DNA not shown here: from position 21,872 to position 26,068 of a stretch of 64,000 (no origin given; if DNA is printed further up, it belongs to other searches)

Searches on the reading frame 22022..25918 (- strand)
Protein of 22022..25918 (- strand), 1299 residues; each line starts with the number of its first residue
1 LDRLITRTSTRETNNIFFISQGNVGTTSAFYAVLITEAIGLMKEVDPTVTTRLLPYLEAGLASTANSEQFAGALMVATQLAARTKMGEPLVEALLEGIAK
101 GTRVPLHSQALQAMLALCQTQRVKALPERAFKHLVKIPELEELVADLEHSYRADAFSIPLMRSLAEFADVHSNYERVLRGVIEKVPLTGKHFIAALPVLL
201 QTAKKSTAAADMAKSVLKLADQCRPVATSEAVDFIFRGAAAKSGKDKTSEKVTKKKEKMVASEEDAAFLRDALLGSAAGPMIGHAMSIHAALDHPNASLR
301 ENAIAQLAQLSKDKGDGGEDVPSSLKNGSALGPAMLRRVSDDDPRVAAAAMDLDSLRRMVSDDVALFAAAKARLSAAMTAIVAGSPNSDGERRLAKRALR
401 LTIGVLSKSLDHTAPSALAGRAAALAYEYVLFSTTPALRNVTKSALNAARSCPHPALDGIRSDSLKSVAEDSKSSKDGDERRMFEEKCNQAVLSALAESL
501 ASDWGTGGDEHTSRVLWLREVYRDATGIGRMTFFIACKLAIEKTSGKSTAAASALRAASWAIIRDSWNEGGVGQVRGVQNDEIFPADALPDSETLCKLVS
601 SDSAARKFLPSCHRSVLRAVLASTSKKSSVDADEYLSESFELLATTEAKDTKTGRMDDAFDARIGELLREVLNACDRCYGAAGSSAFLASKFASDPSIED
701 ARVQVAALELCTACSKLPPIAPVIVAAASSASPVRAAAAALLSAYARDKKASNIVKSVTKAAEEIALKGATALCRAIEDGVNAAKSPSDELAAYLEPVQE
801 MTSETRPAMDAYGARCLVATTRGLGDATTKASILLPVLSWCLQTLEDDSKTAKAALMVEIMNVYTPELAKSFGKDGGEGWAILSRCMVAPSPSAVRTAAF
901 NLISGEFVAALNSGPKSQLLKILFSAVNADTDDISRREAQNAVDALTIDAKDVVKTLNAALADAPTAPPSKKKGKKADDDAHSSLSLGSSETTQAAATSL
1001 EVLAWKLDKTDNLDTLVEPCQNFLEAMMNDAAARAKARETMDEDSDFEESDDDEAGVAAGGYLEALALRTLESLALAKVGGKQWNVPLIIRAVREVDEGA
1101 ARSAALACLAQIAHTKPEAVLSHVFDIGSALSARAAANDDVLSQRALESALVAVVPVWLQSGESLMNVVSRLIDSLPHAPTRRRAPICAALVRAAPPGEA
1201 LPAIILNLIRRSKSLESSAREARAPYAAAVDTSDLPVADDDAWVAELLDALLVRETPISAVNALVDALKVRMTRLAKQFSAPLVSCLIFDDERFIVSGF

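Call 70: search_protein_families(library=pfam, proteins=[window:22022-25918:-], max_evalue=0.00001)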
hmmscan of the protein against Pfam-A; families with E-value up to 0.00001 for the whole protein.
window:22022-25918:- (1299 aa): 1 family
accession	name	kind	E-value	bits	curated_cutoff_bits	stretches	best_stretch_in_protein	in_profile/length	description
PF12397.13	U3snoRNP10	-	9.3e-24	84.5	34.4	1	50-164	2-116/116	U3 small nucleolar RNA-associated protein 10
